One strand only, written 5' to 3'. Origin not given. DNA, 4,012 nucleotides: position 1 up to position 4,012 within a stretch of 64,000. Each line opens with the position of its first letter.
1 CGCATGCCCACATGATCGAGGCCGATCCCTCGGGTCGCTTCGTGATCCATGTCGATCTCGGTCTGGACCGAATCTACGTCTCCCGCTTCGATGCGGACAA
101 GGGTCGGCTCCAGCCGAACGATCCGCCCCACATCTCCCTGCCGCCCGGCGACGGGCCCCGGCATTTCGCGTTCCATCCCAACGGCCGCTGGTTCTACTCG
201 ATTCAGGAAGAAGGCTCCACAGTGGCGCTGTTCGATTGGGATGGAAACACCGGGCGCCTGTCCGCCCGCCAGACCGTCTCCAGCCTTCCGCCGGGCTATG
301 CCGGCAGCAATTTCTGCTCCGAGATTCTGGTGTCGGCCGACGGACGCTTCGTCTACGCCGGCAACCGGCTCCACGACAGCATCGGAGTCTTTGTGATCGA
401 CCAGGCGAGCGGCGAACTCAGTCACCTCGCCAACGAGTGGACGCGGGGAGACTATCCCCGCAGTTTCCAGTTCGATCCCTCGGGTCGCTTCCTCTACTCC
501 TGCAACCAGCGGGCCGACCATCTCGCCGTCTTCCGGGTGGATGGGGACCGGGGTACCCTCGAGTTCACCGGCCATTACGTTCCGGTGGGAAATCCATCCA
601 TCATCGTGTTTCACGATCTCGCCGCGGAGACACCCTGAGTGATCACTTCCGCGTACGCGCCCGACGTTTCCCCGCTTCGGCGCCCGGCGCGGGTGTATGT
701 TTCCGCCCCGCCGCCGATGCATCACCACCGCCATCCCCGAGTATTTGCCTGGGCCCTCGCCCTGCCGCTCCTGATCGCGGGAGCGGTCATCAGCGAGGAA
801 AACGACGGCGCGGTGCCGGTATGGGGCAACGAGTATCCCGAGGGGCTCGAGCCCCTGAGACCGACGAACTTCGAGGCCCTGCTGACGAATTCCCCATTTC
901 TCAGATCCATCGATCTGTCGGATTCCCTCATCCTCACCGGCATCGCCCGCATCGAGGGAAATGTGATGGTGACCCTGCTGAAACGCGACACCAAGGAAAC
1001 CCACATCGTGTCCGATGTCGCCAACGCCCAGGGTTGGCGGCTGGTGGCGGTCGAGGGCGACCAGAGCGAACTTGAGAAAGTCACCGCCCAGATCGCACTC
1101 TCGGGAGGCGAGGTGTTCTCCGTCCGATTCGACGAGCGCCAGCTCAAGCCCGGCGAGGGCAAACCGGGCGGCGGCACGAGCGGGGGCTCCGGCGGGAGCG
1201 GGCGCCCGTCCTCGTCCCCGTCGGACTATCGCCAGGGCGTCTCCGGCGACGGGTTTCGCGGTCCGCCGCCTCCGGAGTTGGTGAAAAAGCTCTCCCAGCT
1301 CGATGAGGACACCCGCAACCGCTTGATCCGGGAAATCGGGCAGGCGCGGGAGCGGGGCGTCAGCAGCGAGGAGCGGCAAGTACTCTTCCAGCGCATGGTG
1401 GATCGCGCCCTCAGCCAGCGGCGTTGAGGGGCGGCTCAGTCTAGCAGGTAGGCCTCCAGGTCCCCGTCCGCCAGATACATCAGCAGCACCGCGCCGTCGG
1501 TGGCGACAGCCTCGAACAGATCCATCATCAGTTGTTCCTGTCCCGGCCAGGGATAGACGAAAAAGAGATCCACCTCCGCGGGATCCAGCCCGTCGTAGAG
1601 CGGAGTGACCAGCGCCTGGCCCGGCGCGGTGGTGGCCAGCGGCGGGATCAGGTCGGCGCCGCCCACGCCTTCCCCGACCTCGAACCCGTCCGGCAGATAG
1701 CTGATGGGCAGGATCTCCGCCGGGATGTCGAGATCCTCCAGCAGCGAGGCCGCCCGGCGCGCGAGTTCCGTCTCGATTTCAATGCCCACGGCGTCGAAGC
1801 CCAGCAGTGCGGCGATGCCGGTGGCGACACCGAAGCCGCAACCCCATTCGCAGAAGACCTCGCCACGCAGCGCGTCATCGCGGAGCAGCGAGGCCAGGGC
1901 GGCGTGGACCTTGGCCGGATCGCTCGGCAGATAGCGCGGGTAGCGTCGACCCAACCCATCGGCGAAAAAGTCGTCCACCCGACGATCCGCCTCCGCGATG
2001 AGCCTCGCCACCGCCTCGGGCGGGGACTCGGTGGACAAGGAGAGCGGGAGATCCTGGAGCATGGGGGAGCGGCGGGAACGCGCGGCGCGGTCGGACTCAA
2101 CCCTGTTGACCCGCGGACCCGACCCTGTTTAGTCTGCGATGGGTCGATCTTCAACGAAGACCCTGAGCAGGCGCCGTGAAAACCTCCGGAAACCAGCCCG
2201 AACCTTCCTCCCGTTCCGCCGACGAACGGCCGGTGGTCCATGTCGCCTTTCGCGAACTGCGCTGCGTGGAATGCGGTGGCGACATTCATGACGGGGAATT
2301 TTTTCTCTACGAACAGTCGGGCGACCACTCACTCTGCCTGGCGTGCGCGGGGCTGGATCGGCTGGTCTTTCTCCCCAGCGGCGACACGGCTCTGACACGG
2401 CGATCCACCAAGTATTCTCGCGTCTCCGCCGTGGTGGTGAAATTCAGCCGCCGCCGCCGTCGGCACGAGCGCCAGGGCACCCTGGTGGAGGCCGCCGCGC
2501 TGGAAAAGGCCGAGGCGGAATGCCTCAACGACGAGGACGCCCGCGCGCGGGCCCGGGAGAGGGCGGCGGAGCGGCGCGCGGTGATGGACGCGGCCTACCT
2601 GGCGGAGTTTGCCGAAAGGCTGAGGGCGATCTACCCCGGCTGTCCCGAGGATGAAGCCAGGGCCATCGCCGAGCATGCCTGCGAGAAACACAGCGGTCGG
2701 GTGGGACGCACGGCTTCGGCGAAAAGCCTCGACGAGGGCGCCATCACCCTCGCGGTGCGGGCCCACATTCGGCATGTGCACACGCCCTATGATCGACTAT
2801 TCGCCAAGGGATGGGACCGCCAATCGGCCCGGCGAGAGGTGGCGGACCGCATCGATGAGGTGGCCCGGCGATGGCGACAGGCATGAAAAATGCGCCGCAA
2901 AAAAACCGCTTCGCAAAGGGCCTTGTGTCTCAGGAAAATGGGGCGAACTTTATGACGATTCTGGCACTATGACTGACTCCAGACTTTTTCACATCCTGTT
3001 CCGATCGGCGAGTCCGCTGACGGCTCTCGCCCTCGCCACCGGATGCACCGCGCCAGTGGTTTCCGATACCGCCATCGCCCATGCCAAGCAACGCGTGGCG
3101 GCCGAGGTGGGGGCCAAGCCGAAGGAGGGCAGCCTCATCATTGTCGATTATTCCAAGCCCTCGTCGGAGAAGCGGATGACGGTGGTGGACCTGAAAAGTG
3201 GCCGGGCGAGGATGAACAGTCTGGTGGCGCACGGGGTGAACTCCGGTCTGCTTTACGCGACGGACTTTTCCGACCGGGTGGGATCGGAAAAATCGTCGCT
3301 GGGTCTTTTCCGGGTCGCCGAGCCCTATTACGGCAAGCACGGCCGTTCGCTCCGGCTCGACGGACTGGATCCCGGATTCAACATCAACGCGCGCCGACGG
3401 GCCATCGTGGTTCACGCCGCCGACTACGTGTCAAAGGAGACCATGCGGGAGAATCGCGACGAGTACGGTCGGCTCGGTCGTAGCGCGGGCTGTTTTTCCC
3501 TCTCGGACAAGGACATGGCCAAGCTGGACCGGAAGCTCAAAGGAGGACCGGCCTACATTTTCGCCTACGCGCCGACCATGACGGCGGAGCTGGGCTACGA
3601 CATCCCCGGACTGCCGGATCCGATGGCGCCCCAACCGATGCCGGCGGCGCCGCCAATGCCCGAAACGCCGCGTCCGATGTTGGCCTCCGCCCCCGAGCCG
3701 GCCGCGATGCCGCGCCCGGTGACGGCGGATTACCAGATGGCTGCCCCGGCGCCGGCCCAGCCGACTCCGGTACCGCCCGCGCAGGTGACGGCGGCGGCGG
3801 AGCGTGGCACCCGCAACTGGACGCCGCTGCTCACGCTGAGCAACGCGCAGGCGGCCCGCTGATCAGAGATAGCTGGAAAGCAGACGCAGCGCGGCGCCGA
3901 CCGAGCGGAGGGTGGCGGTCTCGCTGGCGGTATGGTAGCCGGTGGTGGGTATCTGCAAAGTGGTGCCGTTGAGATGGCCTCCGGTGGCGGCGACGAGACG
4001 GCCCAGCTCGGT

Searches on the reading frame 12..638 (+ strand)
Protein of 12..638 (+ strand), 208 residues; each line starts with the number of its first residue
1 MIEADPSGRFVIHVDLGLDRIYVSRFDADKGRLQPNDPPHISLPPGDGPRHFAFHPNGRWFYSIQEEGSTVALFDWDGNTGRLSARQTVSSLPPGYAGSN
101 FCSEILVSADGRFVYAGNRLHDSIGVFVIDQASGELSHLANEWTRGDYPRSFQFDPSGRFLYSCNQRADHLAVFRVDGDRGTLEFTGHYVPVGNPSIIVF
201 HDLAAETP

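Call 87: search_protein_families(library=pfam, proteins=[window:12-638:+], max_evalue=0.0001)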
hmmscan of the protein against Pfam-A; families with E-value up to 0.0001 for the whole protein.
window:12-638:+ (208 aa): 1 family
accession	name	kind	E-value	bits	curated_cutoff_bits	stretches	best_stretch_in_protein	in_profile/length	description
PF10282.15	Lactonase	-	2e-67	228.3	21.7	1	2-200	148-344/344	Lactonase, 7-bladed beta-propeller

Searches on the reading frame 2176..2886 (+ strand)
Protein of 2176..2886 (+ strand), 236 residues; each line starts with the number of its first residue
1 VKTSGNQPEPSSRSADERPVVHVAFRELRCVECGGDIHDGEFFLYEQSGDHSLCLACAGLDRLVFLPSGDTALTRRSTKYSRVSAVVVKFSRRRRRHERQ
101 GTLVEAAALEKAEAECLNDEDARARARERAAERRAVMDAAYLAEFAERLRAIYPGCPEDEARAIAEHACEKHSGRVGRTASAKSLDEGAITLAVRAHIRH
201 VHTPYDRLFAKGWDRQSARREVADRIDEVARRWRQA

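Call 52: search_protein_families(library=pfam, proteins=[window:2176-2886:+], max_evalue=0.001)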
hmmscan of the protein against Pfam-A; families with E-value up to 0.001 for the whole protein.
window:2176-2886:+ (236 aa): 1 family
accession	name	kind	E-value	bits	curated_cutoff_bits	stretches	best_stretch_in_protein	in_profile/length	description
PF10056.14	DUF2293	-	3.3e-28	98.1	25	1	149-234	2-85/85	Uncharacterized conserved protein (DUF2293)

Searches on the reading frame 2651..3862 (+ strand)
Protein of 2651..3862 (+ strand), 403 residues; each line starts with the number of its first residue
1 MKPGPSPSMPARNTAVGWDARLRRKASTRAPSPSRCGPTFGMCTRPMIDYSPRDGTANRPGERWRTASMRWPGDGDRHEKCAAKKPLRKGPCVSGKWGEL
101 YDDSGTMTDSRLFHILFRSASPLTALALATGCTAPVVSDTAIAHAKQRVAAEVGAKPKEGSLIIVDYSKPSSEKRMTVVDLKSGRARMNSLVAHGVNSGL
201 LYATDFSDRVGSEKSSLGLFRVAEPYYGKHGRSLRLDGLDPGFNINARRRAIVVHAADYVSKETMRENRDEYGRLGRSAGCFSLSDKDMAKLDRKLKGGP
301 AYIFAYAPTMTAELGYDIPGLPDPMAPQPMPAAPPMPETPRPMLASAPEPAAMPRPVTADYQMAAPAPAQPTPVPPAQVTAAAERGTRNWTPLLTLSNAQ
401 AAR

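Call 87: search_protein_families(library=pfam, proteins=[window:2651-3862:+], max_evalue=0.0001)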
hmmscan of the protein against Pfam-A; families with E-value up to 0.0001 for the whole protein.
window:2651-3862:+ (403 aa): 1 family
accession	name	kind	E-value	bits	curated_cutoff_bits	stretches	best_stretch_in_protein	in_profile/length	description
PF13645.11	YkuD_2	-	6.9e-52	175.7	27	1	142-306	10-169/169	L,D-transpeptidase catalytic domain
